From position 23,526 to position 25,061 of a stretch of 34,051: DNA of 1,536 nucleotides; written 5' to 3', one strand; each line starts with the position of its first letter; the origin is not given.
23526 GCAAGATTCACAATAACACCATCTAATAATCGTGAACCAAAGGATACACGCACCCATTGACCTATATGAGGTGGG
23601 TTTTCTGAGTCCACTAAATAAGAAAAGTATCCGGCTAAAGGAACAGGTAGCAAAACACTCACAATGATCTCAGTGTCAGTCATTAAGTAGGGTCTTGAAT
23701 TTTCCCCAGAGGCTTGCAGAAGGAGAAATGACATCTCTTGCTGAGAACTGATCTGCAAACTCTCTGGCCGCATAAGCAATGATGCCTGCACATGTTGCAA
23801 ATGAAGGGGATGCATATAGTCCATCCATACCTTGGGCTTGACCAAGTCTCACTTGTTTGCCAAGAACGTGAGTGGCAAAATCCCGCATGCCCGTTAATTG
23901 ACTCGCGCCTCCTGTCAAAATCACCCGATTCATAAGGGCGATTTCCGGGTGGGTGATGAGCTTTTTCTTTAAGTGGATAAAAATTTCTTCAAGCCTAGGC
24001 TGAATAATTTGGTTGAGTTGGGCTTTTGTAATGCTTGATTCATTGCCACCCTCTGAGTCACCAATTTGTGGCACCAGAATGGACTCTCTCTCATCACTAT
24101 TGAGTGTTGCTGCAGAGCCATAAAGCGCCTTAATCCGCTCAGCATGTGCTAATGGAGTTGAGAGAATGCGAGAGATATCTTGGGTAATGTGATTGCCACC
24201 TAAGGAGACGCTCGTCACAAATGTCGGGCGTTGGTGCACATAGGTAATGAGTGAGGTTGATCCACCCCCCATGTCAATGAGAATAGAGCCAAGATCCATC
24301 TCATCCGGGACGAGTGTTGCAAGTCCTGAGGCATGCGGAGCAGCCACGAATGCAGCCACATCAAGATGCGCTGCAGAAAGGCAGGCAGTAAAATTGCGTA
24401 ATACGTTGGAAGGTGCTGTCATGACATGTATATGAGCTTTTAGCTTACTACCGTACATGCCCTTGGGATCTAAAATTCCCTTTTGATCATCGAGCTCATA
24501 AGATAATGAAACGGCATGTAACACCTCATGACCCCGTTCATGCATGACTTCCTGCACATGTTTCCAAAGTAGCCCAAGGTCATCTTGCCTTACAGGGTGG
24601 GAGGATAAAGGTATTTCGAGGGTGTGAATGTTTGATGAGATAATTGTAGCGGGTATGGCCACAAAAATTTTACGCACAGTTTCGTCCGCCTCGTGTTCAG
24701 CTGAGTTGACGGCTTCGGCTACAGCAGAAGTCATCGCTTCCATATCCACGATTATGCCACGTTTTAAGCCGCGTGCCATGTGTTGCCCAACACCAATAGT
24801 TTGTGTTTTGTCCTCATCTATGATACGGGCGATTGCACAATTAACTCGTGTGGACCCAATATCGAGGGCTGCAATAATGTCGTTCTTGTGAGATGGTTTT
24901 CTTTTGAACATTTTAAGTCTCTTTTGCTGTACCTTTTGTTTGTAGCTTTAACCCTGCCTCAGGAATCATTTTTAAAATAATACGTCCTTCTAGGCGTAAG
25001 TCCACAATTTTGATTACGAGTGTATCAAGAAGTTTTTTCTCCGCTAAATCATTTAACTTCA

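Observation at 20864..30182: Inverted repeats of about 0.75-0.8 kb bracket the entire 7.8-kb priA-ftsA-ftsQ-murB-murC-murG block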

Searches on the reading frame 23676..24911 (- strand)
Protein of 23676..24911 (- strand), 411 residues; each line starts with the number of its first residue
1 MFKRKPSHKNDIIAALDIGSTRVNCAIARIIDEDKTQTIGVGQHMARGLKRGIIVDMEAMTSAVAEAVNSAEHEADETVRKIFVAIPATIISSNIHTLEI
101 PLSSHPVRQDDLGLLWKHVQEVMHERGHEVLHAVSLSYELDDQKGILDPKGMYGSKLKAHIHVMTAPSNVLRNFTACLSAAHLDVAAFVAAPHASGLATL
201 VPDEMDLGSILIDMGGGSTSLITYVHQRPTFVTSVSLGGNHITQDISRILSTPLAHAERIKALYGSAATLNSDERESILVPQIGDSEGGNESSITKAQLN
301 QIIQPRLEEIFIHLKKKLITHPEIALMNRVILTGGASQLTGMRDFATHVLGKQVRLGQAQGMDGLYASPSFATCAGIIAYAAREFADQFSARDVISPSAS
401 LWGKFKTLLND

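Call 7: search_protein_families(library=ncbifam, proteins=[window:23676-24911:-])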
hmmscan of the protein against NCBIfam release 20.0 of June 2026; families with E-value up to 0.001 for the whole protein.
window:23676-24911:- (411 aa): 11 families
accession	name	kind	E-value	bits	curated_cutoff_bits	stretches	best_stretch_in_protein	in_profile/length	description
TIGR01174.1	ftsA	equivalog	1.9e-90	303.6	175.85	1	13-380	2-371/371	cell division protein FtsA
NF007009.0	PRK09472.1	equivalog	2e-56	191.9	409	1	9-385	6-390/420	cell division protein FtsA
NF011660.0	PRK15080.1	equivalog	9.1e-10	38.2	182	0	7-96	26-111/277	ethanolamine utilization protein EutJ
NF010539.0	PRK13927.1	subfamily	3.9e-09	35.9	293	1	187-350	131-304/339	rod shape-determining protein MreB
NF045709.1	Amuc_1101_fam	equivalog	4.1e-09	35.8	650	1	206-269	177-239/608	Amuc_1101 family PilM-like pilus complex protein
TIGR01175.1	pilM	subfamily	7.7e-09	35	133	1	15-351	7-307/348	type IV pilus assembly protein PilM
TIGR00904.1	mreB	subfamily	2.7e-08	33.2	365.75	1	187-345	130-299/334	MreB/Mrl family cell shape determining protein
TIGR02529.1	EutJ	subfamily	9.5e-08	31.8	152.1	0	27-96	10-78/239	ethanolamine utilization protein EutJ family protein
NF010540.1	PRK13929.1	exception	9.7e-06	24.9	515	1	190-356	133-308/334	rod-share determining protein MreBH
NF045748.1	MPN316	equivalog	2.3e-05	23.7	500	1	54-318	49-311/424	MPN316 family protein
TIGR03706.1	exo_poly_only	exception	2.5e-05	23.7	307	1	196-244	117-162/300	exopolyphosphatase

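Call 10: find_homologous_proteins(query=window:23676-24911:-, max_evalue=1e-30)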
Query window:23676-24911:- (411 aa): 1229 proteins with E <= 1e-30 among 8000 candidates; the best 120 are listed.
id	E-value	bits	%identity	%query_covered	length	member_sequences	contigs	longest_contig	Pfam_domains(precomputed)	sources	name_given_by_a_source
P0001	6.7e-267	903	100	100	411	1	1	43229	PF02491.26,PF06723.20,PF14450.13,PF11104.15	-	-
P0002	9.0e-218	741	79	100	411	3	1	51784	PF02491.26,PF06723.20,PF14450.13,PF11104.15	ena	-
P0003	6.2e-146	504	59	93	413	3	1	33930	PF02491.26,PF06723.20,PF14450.13,PF11104.15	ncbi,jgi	jgi:cell division protein FtsA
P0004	8.1e-103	363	46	93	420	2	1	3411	PF02491.26,PF06723.20,PF14450.13,PF11104.15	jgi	jgi:cell division protein FtsA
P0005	3.5e-100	354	60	64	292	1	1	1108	PF02491.26,PF06723.20,PF14450.13,PF11104.15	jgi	jgi:cell division protein FtsA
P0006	3.0e-98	348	43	93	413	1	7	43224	PF02491.26,PF06723.20,PF14450.13,PF11104.15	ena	-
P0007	1.3e-97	345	43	93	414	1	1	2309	PF02491.26,PF06723.20,PF14450.13,PF11104.15,PF06277.18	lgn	-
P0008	3.0e-97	344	43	93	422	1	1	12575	PF02491.26,PF06723.20,PF14450.13,PF11104.15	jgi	jgi:cell division protein FtsA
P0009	4.2e-96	340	41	100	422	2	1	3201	PF02491.26,PF06723.20,PF14450.13,PF11104.15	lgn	-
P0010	4.9e-96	340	43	96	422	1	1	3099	PF02491.26,PF06723.20,PF14450.13,PF11104.15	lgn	-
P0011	5.4e-96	340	42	93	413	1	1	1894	PF02491.26,PF06723.20,PF14450.13,PF11104.15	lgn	-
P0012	8.6e-96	339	43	99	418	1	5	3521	PF02491.26,PF06723.20,PF14450.13,PF11104.15,PF06277.18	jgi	jgi:cell division protein FtsA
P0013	1.0e-95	339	43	99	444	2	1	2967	PF02491.26,PF06723.20,PF14450.13,PF11104.15,PF06277.18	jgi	jgi:cell division protein FtsA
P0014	1.1e-95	339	43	99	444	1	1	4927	PF02491.26,PF06723.20,PF14450.13,PF11104.15,PF06277.18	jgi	jgi:cell division protein FtsA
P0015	2.1e-95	338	43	100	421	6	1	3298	PF02491.26,PF06723.20,PF14450.13,PF11104.15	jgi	jgi:cell division protein FtsA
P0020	1.3e-94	336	43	94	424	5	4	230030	PF02491.26,PF06723.20,PF14450.13,PF11104.15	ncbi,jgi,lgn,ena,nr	ncbi:MAG: cell division protein FtsA [Caedimonas sp.]|jgi:cell division protein FtsA|nr:cell divisio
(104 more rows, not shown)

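Call 11: find_encoding_contigs(protein=P0002, flank=10000, max_places=4)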
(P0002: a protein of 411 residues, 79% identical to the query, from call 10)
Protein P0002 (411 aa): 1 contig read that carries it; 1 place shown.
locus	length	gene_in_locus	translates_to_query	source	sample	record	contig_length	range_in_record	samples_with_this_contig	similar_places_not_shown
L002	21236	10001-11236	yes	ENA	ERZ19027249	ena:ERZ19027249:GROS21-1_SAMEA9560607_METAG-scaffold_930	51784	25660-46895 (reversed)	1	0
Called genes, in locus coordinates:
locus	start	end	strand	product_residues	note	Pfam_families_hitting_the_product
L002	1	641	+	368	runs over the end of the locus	PF01926:MMR_HSR1, PF02421:FeoB_N, PF06071:YchF-GTPase_C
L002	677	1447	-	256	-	PF00378:ECH_1, PF16113:ECH_2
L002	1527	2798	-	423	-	PF00464:SHMT, PF01212:Beta_elim_lyase (weak)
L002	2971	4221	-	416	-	PF07690:MFS_1, PF00083:Sugar_tr (weak)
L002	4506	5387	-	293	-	-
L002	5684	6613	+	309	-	-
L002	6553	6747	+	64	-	-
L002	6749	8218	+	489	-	PF01225:Mur_ligase, PF08245:Mur_ligase_M, PF02875:Mur_ligase_C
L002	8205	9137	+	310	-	PF01565:FAD_binding_4, PF02873:MurB_C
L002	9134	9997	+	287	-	PF08478:POTRA_1, PF03799:FtsQ_DivIB_C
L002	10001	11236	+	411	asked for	PF11104:PilM_2 (faint), PF02491:SHS2_FTSA, PF06723:MreB_Mbl, PF14450:FtsA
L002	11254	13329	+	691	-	PF17764:PriA_3primeBD, PF00270:DEAD, PF04851:ResIII, PF18319:Zn_ribbon_PriA (weak), PF00271:Helicase_C (weak), PF18074:PriA_C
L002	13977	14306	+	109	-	PF13560:HTH_31 (weak), PF01381:HTH_3, PF13443:HTH_26 (weak)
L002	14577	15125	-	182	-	-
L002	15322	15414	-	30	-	-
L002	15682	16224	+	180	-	PF00213:OSCP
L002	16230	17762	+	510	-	PF02874:ATP-synt_ab_N, PF00006:ATP-synt_ab, PF00306:ATP-synt_ab_C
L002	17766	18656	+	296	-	PF00231:ATP-synt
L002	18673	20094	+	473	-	PF02874:ATP-synt_ab_N, PF00006:ATP-synt_ab, PF22919:ATP-synt_VA_C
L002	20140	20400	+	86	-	PF02823:ATP-synt_DE_N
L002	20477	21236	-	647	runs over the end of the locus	-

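Call 12: find_encoding_contigs(protein=P0003, flank=10000, max_places=4)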
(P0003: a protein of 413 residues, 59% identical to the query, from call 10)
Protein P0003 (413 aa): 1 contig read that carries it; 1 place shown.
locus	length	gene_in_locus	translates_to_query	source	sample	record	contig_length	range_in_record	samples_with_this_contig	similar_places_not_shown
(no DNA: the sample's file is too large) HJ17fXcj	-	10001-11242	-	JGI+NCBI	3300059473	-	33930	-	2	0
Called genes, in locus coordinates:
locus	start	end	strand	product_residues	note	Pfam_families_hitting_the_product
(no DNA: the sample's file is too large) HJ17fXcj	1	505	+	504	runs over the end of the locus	PF01225:Mur_ligase, PF08245:Mur_ligase_M, PF02875:Mur_ligase_C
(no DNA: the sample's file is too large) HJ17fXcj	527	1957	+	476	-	PF01225:Mur_ligase, PF08245:Mur_ligase_M, PF02875:Mur_ligase_C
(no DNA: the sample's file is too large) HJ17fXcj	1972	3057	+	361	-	PF10555:MraY_sig1 (weak), PF00953:Glycos_transf_4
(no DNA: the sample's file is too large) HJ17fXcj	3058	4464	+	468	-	PF02826:2-Hacid_dh_C (weak), PF07991:KARI_N (weak), PF21799:MurD-like_N (weak), PF08245:Mur_ligase_M, PF02875:Mur_ligase_C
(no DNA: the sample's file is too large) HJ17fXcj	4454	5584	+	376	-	PF01098:FTSW_RODA_SPOVE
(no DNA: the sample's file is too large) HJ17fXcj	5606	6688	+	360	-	PF03033:Glyco_transf_28, PF04101:Glyco_tran_28_C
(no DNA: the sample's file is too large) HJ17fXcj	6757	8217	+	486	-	PF01225:Mur_ligase, PF08245:Mur_ligase_M, PF02875:Mur_ligase_C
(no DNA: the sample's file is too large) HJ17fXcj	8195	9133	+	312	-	PF01565:FAD_binding_4, PF02873:MurB_C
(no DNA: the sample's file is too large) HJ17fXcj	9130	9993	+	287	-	PF08478:POTRA_1, PF03799:FtsQ_DivIB_C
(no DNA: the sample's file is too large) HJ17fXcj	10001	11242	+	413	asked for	PF11104:PilM_2 (faint), PF02491:SHS2_FTSA, PF06723:MreB_Mbl, PF14450:FtsA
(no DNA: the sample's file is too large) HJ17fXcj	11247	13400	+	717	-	PF17764:PriA_3primeBD, PF00270:DEAD, PF04851:ResIII, PF00271:Helicase_C (faint), PF18319:Zn_ribbon_PriA (weak), PF18074:PriA_C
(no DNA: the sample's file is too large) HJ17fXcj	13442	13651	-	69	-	PF00126:HTH_1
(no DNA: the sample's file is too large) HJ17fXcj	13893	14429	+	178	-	PF00213:OSCP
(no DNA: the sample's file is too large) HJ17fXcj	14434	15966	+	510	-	PF02874:ATP-synt_ab_N, PF00006:ATP-synt_ab, PF00306:ATP-synt_ab_C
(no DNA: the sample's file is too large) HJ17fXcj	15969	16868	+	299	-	PF00231:ATP-synt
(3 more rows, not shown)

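Call 32: find_encoding_contigs(protein=P0020, flank=10000, max_places=1)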
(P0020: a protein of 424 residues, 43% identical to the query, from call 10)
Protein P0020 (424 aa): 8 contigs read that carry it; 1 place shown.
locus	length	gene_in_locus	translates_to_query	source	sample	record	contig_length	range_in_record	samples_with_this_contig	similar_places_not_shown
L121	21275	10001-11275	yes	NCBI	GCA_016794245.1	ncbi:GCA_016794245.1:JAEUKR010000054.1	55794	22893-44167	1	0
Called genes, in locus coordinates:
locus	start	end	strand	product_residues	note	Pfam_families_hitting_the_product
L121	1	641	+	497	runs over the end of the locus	PF01225:Mur_ligase, PF08245:Mur_ligase_M, PF02875:Mur_ligase_C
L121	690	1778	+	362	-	PF00953:Glycos_transf_4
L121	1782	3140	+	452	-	PF21799:MurD-like_N (faint), PF08245:Mur_ligase_M, PF02875:Mur_ligase_C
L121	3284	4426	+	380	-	PF01098:FTSW_RODA_SPOVE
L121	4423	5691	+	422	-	PF03033:Glyco_transf_28, PF13579:Glyco_trans_4_4 (weak), PF03033:Glyco_transf_28, PF04101:Glyco_tran_28_C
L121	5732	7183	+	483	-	PF01225:Mur_ligase, PF08245:Mur_ligase_M, PF02875:Mur_ligase_C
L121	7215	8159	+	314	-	PF01565:FAD_binding_4, PF02873:MurB_C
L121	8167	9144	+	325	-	PF01820:Dala_Dala_lig_N, PF02655:ATP-grasp_3 (weak), PF02786:CPSase_L_D2 (weak), PF02222:ATP-grasp (faint), PF07478:Dala_Dala_lig_C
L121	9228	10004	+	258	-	PF08478:POTRA_1, PF03799:FtsQ_DivIB_C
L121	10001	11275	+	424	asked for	PF11104:PilM_2 (faint), PF14450:FtsA (weak), PF02491:SHS2_FTSA, PF06723:MreB_Mbl (weak), PF14450:FtsA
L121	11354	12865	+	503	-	PF00091:Tubulin, PF12327:FtsZ_C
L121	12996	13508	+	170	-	PF01029:NusB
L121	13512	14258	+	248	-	PF20260:PUA_4, PF04452:Methyltrans_RNA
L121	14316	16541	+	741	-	PF21088:MS_channel_1st (weak), PF00924:MS_channel_2nd, PF21082:MS_channel_3rd (weak)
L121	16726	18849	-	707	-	PF13520:AA_permease_2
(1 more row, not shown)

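Call 33: find_encoding_contigs(protein=P0006, flank=10000, max_places=1)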
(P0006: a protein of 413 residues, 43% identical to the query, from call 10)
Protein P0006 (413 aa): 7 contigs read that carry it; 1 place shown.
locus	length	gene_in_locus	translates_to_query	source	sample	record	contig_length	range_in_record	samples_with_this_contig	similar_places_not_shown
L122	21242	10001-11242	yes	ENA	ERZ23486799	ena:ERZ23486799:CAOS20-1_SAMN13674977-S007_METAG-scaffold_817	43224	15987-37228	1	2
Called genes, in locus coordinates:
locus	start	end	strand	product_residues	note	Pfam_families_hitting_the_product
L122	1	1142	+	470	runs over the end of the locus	PF01225:Mur_ligase (weak), PF08245:Mur_ligase_M, PF02875:Mur_ligase_C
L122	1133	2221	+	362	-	PF10555:MraY_sig1 (weak), PF00953:Glycos_transf_4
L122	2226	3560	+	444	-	PF08245:Mur_ligase_M, PF02875:Mur_ligase_C (weak)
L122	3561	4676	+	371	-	PF01098:FTSW_RODA_SPOVE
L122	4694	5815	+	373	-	PF03033:Glyco_transf_28, PF04101:Glyco_tran_28_C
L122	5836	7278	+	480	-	PF01225:Mur_ligase, PF08245:Mur_ligase_M, PF02875:Mur_ligase_C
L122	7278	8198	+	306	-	PF01565:FAD_binding_4, PF02873:MurB_C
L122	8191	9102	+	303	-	PF01820:Dala_Dala_lig_N, PF07478:Dala_Dala_lig_C, PF02655:ATP-grasp_3, PF13535:ATP-grasp_4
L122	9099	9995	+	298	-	PF08478:POTRA_1, PF03799:FtsQ_DivIB_C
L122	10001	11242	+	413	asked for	PF11104:PilM_2 (faint), PF02491:SHS2_FTSA, PF06723:MreB_Mbl, PF14450:FtsA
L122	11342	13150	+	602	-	PF00091:Tubulin, PF12327:FtsZ_C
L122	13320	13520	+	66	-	PF01632:Ribosomal_L35p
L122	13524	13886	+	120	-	PF00453:Ribosomal_L20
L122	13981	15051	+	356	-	PF02912:Phe_tRNA-synt_N, PF01409:tRNA-synt_2d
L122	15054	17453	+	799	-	PF01588:tRNA_bind, PF03483:B3_4, PF03484:B5, PF17759:tRNA_synthFbeta, PF03147:FDX-ACB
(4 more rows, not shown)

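Call 34: list_cluster_members(proteins=[P0003, P0002, P0001])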
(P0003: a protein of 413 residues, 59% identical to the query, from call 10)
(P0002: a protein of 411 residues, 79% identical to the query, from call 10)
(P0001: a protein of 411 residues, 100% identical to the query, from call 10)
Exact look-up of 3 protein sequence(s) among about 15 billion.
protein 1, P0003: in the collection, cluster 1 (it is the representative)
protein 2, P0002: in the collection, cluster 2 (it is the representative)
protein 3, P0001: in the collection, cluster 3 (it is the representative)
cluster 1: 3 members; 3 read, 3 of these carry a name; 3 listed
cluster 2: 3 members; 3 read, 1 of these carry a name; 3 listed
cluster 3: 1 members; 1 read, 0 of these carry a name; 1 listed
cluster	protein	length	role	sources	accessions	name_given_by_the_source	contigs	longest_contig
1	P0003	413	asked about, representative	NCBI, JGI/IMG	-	cell division protein FtsA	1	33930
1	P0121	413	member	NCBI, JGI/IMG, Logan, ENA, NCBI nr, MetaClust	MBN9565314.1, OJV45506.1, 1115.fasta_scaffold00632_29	MAG: cell division protein FtsA [Alphaproteobacteria bacterium] | cell division protein FtsA [Alphaproteobacteria bacterium] | \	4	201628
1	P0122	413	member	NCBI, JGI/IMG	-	cell division protein FtsA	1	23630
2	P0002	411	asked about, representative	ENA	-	-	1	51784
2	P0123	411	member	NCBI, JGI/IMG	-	cell division protein FtsA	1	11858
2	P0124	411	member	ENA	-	-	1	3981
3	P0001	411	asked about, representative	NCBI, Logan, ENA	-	-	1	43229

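Call 35: find_encoding_contigs(protein=P0123, flank=10000, max_places=2)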
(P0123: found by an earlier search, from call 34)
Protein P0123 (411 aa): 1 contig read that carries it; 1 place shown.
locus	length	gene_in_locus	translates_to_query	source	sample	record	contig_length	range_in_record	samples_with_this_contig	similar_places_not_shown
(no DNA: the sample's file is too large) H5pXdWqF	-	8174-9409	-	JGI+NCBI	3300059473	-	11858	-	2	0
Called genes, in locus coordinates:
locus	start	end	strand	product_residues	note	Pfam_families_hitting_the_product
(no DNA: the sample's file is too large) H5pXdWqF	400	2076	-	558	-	PF00999:Na_H_Exchanger, PF02254:TrkA_N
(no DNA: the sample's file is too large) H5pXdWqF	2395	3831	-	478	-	-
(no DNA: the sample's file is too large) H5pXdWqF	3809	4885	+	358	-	PF03033:Glyco_transf_28, PF04101:Glyco_tran_28_C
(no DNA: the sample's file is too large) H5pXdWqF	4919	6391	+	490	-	PF01225:Mur_ligase, PF08245:Mur_ligase_M, PF02875:Mur_ligase_C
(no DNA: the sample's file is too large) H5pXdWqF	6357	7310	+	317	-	PF01565:FAD_binding_4, PF02873:MurB_C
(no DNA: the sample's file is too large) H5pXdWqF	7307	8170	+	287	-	PF08478:POTRA_1, PF03799:FtsQ_DivIB_C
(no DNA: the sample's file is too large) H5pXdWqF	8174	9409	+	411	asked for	PF11104:PilM_2 (faint), PF02491:SHS2_FTSA, PF06723:MreB_Mbl (weak), PF14450:FtsA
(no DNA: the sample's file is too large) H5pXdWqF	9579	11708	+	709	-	PF17764:PriA_3primeBD, PF04851:ResIII, PF00270:DEAD, PF00271:Helicase_C (faint), PF18319:Zn_ribbon_PriA (weak), PF18074:PriA_C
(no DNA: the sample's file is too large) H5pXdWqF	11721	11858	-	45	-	?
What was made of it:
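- On Repeat-mediated (homologous-recombination) chromosomal inversion: The left flank is not conserved in any relative (calls 11, 35), so the left breakpoint cannot be mapped.
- The left flank of the block is not conserved among relatives (calls 11, 35). The region upstream of murG differs even between close relatives (calls 11, 35), so it is a rearrangement-prone site.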
